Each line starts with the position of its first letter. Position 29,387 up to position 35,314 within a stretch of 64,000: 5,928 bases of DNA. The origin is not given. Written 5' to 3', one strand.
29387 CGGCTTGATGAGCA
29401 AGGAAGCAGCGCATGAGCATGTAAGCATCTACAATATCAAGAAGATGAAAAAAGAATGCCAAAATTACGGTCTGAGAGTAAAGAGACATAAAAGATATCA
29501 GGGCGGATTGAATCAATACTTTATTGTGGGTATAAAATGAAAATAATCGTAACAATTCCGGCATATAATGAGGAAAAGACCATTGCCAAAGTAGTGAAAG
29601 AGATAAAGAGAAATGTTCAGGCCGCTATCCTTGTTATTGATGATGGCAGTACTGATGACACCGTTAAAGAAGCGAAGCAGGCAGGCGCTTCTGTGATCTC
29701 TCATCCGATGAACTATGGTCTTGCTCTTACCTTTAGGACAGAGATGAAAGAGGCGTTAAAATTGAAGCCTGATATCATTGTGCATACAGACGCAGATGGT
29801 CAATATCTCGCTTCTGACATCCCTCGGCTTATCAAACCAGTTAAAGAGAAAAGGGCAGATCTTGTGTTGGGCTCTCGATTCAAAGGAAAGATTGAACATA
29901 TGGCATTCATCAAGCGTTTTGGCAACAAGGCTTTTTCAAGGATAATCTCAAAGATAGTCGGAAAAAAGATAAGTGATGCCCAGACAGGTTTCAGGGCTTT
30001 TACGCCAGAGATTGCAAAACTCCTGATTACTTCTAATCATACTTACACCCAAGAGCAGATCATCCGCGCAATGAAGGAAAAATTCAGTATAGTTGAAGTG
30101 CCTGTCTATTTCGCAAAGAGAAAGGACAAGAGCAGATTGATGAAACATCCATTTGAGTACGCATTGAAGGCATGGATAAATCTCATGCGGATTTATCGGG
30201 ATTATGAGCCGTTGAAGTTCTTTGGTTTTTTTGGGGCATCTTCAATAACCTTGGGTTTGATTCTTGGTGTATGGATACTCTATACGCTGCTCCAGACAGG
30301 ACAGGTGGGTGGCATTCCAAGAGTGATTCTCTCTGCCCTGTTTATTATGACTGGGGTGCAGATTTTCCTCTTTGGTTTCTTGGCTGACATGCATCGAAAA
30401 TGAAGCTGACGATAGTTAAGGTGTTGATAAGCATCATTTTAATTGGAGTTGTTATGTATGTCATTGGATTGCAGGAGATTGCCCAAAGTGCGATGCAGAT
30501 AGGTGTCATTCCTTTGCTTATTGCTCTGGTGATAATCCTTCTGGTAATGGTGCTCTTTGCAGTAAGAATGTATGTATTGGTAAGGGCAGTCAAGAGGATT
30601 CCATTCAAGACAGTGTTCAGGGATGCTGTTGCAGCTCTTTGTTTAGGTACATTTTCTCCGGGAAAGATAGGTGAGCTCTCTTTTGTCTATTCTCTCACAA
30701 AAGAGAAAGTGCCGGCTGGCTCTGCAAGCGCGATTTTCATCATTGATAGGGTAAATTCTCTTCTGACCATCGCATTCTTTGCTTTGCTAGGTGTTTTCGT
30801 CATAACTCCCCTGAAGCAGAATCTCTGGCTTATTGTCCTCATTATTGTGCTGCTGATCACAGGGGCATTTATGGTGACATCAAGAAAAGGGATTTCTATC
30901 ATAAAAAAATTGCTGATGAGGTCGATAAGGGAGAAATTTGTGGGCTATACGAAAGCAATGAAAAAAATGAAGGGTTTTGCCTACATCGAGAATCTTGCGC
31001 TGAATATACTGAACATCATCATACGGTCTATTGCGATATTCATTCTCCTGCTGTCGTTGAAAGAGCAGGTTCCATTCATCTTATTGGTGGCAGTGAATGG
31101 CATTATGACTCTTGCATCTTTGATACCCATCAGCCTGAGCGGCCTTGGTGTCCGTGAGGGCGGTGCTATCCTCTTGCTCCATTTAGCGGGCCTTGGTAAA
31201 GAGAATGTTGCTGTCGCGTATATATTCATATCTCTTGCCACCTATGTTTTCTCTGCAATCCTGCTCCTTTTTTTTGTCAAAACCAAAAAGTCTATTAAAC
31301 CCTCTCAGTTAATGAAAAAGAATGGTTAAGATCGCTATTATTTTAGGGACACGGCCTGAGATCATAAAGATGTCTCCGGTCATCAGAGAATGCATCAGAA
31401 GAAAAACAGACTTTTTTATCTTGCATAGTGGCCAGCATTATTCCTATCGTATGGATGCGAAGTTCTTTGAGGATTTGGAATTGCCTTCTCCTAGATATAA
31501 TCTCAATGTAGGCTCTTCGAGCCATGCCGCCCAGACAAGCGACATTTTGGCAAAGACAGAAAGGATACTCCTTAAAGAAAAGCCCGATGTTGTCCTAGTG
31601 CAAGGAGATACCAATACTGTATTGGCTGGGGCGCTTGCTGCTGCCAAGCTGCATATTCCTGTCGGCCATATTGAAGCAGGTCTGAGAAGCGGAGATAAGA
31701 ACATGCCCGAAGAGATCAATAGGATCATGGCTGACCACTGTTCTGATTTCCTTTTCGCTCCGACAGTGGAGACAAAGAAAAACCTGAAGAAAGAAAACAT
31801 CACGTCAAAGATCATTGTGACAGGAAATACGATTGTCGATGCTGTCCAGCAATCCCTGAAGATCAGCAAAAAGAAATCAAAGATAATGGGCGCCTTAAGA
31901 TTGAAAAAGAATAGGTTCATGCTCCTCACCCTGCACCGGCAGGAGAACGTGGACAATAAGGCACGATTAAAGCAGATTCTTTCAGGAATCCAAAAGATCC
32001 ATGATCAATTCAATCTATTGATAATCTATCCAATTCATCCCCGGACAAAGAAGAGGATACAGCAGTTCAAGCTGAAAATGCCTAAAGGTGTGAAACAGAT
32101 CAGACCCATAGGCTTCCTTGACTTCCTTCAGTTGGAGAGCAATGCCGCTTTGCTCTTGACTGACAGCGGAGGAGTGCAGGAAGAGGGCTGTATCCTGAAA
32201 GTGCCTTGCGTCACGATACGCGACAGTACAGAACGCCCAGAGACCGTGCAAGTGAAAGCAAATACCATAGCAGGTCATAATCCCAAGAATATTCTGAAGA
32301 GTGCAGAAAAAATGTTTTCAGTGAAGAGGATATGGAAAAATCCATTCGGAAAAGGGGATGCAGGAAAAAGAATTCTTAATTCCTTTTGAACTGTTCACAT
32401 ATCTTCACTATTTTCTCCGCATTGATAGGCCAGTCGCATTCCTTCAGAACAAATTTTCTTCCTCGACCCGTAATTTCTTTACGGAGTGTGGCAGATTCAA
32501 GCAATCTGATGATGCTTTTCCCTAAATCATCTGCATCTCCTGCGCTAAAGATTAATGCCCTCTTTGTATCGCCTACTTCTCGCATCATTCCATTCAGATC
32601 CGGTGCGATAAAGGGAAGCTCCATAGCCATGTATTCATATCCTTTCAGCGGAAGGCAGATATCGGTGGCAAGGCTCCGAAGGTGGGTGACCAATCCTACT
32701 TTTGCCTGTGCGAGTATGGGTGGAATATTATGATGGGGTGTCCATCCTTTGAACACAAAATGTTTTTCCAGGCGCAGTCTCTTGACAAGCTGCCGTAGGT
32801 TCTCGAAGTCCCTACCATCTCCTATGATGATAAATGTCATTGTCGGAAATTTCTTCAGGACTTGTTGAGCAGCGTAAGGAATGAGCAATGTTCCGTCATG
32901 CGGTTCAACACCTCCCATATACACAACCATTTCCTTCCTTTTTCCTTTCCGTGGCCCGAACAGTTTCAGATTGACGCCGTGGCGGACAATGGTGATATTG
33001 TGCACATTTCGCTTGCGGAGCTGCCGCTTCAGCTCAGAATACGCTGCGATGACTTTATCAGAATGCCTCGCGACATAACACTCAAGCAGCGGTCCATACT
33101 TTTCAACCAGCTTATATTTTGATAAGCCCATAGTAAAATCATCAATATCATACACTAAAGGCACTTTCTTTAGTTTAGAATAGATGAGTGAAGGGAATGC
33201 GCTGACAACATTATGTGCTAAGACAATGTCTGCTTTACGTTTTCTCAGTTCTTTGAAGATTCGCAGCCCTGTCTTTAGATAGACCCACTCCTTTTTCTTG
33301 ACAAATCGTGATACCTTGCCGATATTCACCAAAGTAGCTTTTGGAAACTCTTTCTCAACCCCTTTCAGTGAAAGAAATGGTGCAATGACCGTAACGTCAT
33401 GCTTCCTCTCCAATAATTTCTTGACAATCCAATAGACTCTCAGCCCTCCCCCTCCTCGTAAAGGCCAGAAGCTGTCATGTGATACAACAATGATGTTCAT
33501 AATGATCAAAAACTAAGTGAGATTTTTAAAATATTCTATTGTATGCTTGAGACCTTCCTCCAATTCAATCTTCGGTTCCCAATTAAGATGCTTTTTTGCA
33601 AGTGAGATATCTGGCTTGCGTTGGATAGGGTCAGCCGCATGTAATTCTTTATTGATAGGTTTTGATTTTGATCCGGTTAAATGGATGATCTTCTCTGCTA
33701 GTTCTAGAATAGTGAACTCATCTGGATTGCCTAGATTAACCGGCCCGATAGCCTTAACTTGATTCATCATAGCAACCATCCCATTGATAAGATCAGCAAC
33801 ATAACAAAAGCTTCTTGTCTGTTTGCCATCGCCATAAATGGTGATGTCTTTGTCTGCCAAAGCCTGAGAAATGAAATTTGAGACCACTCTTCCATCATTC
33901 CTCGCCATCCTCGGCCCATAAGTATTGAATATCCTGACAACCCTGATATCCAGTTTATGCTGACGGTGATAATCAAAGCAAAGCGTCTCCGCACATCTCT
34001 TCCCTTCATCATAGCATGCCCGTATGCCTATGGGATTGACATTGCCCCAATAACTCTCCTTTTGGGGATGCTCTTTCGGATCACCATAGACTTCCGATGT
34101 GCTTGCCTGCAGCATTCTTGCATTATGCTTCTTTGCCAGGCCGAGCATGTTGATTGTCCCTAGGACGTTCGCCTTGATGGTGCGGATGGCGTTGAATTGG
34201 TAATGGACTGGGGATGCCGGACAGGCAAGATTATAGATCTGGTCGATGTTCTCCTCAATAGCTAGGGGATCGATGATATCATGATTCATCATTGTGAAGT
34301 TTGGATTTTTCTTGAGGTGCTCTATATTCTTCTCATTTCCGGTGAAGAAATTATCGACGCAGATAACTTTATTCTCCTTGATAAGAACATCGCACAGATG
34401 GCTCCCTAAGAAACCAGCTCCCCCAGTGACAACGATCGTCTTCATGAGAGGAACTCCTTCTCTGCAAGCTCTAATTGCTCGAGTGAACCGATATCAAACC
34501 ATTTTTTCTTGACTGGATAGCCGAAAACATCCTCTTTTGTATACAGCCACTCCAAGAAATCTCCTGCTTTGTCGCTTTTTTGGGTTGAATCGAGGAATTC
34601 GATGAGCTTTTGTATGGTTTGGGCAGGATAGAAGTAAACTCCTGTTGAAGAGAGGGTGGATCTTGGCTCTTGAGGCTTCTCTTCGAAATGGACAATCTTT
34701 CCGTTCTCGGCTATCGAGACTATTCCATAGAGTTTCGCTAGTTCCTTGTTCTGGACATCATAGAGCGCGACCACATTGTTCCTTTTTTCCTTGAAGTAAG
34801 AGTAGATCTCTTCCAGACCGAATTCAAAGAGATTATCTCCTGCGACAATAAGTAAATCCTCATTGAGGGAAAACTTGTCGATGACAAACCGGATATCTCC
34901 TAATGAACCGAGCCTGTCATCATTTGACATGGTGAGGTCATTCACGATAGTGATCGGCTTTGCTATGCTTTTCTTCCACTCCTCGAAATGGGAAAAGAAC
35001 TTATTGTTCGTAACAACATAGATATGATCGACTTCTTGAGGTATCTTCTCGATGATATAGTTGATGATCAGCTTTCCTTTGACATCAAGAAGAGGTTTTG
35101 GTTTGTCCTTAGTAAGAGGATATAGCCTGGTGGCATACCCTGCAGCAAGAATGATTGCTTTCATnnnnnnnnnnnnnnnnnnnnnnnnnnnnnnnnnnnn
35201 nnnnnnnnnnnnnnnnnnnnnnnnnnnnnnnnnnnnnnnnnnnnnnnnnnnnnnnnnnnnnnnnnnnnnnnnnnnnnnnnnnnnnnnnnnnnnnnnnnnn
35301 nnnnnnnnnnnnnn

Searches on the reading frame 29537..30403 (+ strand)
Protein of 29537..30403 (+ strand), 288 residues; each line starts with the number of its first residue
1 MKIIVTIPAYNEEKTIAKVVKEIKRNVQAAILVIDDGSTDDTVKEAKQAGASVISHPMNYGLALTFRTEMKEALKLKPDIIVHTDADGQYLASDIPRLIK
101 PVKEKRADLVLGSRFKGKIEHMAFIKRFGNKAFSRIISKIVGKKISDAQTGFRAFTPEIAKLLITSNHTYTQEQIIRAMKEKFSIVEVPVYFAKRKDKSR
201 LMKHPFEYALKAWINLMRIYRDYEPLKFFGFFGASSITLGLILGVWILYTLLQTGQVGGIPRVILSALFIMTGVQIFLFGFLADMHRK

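Call 14: search_protein_families(library=pfam, proteins=[window:29537-30403:+], max_evalue=0.000001)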
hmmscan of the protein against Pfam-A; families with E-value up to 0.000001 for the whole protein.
window:29537-30403:+ (288 aa): 1 family
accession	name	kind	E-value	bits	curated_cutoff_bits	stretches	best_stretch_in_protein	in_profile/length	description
PF00535.33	Glycos_transf_2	-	1.1e-20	74.6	23.3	1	5-159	2-163/168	Glycosyl transferase family 2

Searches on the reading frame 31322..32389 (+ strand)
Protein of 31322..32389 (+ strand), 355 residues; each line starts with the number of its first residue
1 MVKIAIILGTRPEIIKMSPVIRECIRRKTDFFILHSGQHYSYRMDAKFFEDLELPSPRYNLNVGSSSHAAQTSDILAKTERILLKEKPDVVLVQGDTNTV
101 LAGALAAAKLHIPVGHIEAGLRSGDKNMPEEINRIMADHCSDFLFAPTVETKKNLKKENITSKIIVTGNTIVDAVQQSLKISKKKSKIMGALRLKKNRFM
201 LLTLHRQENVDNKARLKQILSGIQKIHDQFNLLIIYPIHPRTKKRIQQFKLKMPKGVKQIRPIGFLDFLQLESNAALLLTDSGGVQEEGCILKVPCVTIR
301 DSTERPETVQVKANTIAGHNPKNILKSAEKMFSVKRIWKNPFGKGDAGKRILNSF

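Call 14: search_protein_families(library=pfam, proteins=[window:31322-32389:+], max_evalue=0.000001)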
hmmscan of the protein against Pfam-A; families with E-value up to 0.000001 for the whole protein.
window:31322-32389:+ (355 aa): 1 family
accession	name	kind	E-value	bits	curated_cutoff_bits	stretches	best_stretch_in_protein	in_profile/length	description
PF02350.25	Epimerase_2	-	3.1e-112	375.3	30.6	1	28-353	8-344/347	UDP-N-acetylglucosamine 2-epimerase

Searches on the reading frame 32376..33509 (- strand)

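Call 14: search_protein_families(library=pfam, proteins=[window:32376-33509:-], max_evalue=0.000001)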
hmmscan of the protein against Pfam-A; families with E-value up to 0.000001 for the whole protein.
window:32376-33509:- (377 aa): 5 families
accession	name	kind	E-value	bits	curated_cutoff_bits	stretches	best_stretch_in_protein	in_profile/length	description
PF00534.26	Glycos_transf_1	-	1.2e-19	70.9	26.4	1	187-352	10-171/172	Glycosyl transferases group 1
PF13692.12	Glyco_trans_1_4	-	2.5e-18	67.1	27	1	194-338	3-141/142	Glycosyl transferases group 1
PF13439.12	Glyco_transf_4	-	1.1e-15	58.5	28.5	1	19-182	2-169/170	Glycosyltransferase Family 4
PF13579.12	Glyco_trans_4_4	-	9.7e-09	36.2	29.7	1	19-173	1-151/158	Glycosyl transferase 4-like domain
PF13524.12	Glyco_trans_1_2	-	2.8e-07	31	25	1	218-367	9-142/144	Glycosyl transferase-like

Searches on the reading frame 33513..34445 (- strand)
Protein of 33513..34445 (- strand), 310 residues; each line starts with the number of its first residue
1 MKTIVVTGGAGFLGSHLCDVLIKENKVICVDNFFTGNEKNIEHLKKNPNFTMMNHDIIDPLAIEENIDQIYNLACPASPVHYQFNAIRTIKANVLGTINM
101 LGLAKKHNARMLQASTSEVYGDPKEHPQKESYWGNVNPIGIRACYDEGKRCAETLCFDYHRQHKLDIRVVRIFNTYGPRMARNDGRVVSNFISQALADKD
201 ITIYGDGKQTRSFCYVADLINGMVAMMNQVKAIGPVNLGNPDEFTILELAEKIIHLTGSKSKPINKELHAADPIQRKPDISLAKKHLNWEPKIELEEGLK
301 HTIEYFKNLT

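Call 14: search_protein_families(library=pfam, proteins=[window:33513-34445:-], max_evalue=0.000001)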
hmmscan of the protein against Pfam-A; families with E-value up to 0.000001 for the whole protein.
window:33513-34445:- (310 aa): 6 families
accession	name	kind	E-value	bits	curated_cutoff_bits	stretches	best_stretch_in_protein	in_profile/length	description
PF16363.11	GDP_Man_Dehyd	-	4.6e-56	191.1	27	1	6-301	2-331/332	GDP-mannose 4,6 dehydratase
PF01370.27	Epimerase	-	3.7e-52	177.6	20.9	1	4-238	1-239/240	NAD dependent epimerase/dehydratase family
PF01073.25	3Beta_HSD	-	2.1e-13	50.4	22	1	5-220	1-222/280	3-beta hydroxysteroid dehydrogenase/isomerase family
PF07993.18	NAD_binding_4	-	1.3e-11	44.6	20.1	1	63-174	85-206/258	Male sterility protein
PF02719.21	Polysacc_synt_2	-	2.3e-10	40.6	20.2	0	4-110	1-121/293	Polysaccharide biosynthesis protein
PF04321.23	RmlD_sub_bind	-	8.8e-10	38.6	27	1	3-290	2-266/287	RmlD substrate binding domain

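Call 20: search_protein_families(library=ncbifam, proteins=[window:33513-34445:-], max_evalue=1e-20)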
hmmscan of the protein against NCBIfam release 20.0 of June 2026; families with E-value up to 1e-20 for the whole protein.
window:33513-34445:- (310 aa): 8 families
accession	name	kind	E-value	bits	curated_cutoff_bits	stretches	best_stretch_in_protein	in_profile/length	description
TIGR01181.1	dTDP_gluc_dehyt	equivalog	2.1e-41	142.1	365.1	1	4-307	2-312/321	dTDP-glucose 4,6-dehydratase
TIGR04180.1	EDH_00030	hypoth_equivalog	1e-35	123.3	475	1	4-262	1-261/297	NAD-dependent 4,6-dehydratase LegB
TIGR01179.1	galE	equivalog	7.5e-29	100.6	262.3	1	4-306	2-325/332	UDP-glucose 4-epimerase GalE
NF005998.1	PRK08125.1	equivalog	1.1e-26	93.4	777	1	3-306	317-649/649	bifunctional UDP-4-amino-4-deoxy-L-arabinose formyltransferase/UDP-glucuronic acid oxidase ArnA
NF008872.0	PRK11908.1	equivalog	3e-26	92.3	294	1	1-308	1-337/349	bifunctional UDP-4-keto-pentose/UDP-xylose synthase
NF011728.1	PRK15181.1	equivalog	6.4e-25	87.9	760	1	2-306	16-337/348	Vi polysaccharide biosynthesis UDP-N-acetylglucosaminuronic acid C-4 epimerase TviC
TIGR02197.1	heptose_epim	equivalog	2.1e-23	83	274.6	1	4-305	1-312/316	ADP-glyceromanno-heptose 6-epimerase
NF007490.0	PRK10084.1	subfamily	2.1e-21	76.4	649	1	4-307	3-335/361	dTDP-glucose 4,6-dehydratase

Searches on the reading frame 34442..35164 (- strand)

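Call 14: search_protein_families(library=pfam, proteins=[window:34442-35164:-], max_evalue=0.000001)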
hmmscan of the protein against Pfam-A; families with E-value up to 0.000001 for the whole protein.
window:34442-35164:- (240 aa): 2 families
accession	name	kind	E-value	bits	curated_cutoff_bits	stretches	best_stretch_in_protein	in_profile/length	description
PF00483.29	NTP_transferase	-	7.5e-40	137.5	21.2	1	2-236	1-240/245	Nucleotidyl transferase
PF12804.13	NTP_transf_3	-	2.9e-09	37.8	27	1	3-125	1-112/160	MobA-like NTP transferase domain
